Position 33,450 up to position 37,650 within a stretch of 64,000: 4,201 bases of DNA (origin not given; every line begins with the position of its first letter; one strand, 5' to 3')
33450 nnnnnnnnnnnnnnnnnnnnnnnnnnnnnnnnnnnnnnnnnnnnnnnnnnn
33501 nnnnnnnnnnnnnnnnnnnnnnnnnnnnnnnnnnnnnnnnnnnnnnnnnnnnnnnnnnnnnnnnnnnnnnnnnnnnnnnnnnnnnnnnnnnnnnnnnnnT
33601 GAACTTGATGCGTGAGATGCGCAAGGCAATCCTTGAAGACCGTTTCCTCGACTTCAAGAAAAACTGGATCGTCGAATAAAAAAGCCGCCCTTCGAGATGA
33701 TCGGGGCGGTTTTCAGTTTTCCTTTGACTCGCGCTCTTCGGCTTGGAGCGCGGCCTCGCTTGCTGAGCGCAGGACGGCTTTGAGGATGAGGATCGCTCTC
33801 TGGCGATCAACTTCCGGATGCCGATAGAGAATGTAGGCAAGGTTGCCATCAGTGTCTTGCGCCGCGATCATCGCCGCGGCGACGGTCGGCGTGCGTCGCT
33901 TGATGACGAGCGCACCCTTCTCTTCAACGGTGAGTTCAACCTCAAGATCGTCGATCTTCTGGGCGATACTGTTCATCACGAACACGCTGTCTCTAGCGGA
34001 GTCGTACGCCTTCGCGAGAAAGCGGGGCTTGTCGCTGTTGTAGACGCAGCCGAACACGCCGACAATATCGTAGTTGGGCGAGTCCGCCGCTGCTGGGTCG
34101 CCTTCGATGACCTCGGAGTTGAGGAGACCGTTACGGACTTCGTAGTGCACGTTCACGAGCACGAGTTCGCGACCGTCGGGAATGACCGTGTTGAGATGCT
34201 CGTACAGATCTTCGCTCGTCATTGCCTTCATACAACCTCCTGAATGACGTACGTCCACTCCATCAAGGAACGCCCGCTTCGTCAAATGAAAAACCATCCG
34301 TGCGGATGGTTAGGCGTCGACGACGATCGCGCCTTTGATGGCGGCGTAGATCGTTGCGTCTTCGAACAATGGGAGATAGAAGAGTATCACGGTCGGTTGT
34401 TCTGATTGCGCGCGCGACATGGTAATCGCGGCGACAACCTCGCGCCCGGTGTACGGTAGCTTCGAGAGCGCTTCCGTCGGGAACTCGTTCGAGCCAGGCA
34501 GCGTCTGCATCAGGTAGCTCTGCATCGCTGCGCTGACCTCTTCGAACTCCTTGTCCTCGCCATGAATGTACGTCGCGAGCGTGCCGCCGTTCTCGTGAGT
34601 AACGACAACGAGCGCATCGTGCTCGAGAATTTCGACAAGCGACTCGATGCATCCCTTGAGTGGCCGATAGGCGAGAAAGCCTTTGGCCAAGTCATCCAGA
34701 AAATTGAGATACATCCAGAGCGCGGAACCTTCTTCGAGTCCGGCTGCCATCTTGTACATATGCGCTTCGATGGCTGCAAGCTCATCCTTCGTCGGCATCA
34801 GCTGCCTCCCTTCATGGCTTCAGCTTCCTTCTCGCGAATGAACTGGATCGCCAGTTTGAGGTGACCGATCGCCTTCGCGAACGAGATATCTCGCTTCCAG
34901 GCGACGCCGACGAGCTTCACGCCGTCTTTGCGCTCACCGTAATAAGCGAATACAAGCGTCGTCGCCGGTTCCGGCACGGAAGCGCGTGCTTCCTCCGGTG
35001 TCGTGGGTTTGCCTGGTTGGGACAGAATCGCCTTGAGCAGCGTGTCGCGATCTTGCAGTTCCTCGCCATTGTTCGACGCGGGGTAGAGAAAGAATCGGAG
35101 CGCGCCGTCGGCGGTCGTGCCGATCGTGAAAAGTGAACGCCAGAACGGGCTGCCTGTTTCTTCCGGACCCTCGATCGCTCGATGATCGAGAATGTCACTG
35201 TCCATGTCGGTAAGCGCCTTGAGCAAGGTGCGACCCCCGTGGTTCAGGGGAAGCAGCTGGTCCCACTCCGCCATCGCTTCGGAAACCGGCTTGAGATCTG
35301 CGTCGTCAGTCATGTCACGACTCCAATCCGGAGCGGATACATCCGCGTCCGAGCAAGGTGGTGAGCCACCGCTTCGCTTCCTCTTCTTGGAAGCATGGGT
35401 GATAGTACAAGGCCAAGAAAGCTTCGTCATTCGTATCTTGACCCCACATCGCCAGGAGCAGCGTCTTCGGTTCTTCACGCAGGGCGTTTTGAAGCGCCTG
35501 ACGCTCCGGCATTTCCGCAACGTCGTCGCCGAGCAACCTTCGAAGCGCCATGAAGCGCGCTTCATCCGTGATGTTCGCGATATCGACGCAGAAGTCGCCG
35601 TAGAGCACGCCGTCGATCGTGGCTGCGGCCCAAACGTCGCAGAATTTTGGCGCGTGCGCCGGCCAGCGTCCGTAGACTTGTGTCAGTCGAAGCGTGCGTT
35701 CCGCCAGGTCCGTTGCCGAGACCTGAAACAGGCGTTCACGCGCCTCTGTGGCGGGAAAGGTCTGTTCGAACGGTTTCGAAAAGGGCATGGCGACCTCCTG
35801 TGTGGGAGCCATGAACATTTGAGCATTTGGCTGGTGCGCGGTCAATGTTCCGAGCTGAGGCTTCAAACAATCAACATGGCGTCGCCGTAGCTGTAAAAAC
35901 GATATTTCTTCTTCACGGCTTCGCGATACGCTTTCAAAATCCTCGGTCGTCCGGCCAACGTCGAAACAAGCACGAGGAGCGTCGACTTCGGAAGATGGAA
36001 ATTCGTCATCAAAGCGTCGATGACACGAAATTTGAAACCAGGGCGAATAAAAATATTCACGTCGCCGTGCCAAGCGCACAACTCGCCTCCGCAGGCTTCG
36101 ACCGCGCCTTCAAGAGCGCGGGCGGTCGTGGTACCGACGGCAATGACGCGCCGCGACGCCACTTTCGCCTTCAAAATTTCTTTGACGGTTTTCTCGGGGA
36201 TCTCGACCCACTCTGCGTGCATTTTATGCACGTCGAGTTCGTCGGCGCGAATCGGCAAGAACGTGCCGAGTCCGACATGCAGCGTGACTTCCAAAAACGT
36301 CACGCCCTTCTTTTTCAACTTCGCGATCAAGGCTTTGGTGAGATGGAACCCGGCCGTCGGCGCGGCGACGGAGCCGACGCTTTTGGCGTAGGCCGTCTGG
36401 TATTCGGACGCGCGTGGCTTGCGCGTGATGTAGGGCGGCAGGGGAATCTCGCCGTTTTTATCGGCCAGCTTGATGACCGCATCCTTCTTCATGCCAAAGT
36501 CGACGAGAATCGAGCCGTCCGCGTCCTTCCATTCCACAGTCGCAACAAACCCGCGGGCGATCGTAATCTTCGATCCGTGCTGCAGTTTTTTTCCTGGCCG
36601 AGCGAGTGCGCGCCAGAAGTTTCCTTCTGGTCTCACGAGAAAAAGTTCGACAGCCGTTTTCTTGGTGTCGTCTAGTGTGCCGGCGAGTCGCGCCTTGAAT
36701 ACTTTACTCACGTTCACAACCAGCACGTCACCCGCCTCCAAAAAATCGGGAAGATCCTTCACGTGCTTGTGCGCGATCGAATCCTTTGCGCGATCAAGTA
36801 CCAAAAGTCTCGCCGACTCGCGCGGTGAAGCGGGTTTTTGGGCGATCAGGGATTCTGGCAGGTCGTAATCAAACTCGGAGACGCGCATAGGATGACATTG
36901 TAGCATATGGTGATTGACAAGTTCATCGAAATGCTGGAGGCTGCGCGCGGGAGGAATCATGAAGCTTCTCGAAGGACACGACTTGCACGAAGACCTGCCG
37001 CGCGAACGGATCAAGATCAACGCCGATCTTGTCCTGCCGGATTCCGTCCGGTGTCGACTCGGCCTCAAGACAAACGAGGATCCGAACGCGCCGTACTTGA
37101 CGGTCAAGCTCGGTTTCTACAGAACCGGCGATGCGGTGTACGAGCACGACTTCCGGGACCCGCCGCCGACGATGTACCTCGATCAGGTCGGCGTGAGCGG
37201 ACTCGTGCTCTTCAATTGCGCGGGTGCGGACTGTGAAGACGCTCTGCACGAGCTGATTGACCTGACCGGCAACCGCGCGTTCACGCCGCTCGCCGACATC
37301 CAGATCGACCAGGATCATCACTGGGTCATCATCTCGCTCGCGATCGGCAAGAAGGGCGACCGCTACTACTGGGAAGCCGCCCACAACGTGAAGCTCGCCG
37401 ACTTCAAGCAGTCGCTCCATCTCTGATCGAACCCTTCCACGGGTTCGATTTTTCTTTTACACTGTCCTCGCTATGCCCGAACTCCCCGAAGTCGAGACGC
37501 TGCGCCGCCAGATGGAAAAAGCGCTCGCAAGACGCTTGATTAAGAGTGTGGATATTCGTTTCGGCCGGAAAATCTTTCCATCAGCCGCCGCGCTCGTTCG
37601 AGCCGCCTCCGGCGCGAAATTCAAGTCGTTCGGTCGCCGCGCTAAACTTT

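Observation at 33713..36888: queA operon extended by four small overlapping ORFs of unknown function, convergent on tgt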

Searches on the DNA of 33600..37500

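Call 74: search_rna_families(source=window, start=33600, end=37500, threshold=evalue, max_evalue=10)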
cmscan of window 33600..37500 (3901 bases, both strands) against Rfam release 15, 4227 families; matches with E-value up to 10: 0.
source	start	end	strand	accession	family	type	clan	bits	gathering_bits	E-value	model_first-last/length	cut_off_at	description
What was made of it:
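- There is no preQ1 riboswitch or any other Rfam match (call 74).
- Tried and rejected: No riboswitch or other RNA in the region (call 74).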

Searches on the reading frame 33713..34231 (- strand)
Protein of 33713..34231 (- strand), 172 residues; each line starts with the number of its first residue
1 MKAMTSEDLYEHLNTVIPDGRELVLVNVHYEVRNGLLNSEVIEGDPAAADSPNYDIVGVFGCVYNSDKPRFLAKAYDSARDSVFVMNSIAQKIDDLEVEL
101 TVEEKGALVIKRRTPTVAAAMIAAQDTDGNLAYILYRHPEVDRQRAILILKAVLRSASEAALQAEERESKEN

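Call 4: search_protein_families(library=pfam, proteins=[window:33713-34231:-], max_evalue=1)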
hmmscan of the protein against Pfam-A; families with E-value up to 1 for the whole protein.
window:33713-34231:- (172 aa): 0 families

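Call 6: search_protein_families(library=ncbifam, proteins=[window:33713-34231:-], max_evalue=1)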
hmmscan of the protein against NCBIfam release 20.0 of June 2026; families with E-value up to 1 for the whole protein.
window:33713-34231:- (172 aa): 0 families

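Call 7: search_protein_families(library=padloc, proteins=[window:33713-34231:-], max_evalue=1)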
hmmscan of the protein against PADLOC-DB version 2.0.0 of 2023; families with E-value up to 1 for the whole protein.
window:33713-34231:- (172 aa): 0 families

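Call 8: search_protein_families(library=phrogs, proteins=[window:33713-34231:-], max_evalue=1)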
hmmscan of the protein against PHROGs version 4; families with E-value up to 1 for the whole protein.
window:33713-34231:- (172 aa): 1 family
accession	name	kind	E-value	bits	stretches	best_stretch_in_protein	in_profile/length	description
phrog_37443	-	moron, auxiliary metabolic gene and host takeover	0.21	10.2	1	27-88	715-776/975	toxin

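Call 28: find_homologous_proteins(query=window:33716-34231:-, max_evalue=0.01)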
Query window:33716-34231:- (172 aa): 6 proteins with E <= 0.01 among 204 candidates.
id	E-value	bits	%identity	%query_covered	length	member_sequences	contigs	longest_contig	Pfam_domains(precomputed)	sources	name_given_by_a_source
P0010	2.9e-104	363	100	100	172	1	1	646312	-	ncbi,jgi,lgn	ncbi:MAG: hypothetical protein WC866_00540 [Patescibacteria group bacterium]|jgi:hypothetical protei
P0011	1.1e-83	297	83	100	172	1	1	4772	-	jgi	jgi:hypothetical protein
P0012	5.3e-75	268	78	97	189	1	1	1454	-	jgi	jgi:hypothetical protein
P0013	1.6e-60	221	63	100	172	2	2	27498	-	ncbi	-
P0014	4.9e-59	217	62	100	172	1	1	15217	-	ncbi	-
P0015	1.1e-57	212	60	100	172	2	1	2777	-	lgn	-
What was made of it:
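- Family d has 6 clusters (call 28).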

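Call 44: search_solved_structures(query=A1, max_evalue=10)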
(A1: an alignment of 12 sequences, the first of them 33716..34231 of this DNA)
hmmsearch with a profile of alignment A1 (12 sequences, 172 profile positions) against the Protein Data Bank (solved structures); distinct sequences matched with E-value up to 10: 5.
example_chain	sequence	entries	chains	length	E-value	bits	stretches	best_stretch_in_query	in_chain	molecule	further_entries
3ubw_A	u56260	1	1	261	0.29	14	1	47-112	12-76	14-3-3 protein epsilon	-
2zvf_A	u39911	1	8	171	0.44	13.4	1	11-90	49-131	Alanyl-tRNA synthetase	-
4k2p_A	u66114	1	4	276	1.2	12.1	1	74-122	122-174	T-lymphoma invasion and metastasis-inducing protein 1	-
3cmv_A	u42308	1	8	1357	3.3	10.6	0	39-101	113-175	Protein recA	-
3cmt_A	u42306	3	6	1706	6.7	9.6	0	39-101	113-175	Protein recA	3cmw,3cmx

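Call 46: predict_structure(alignment_id=A3)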
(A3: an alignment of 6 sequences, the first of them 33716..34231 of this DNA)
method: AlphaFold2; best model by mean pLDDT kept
length: 172 residues; sequences in the alignment: 6
mean_pLDDT: 40.9   pTM: 0.34
mean pLDDT of the five models: 40.9, 36.4, 36.3, 35.0, 35.0
residues with pLDDT >= 90: 0; 70-90: 0; 50-70: 33; < 50: 139
segments of 3 or more residues with pLDDT < 50: 1-58, 62-66, 68-132, 134-141
pLDDT, mean of each block of 10 residues (from residue 1): 34 37 36 30 32 43 47 42 45 36 28 37 38 47 52 54 56 52
secondary structure, 60 per line:
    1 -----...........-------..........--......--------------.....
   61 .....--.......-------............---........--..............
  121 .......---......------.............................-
elements in order: H6-16 E24-33 E36-41 E56-65 E68-74 H82-93 E97-104 E107-115 H116-127 E131-136 H143-171
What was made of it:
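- The d model failed (pLDDT 41, call 46).
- Tried and rejected: With six sequences it failed (pLDDT 41, call 46).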

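Call 56: find_related_loci(query=A1, collection=viral_contigs, flank=5000)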
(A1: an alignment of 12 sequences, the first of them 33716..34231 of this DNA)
Query A1 (172 aa) in viral_contigs; peptide patterns used: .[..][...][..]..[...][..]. (x = any residue, [..] = any of these).
6 stretches matched a pattern, but none encodes a relative of the query by tblastn (E <= 1e-3).
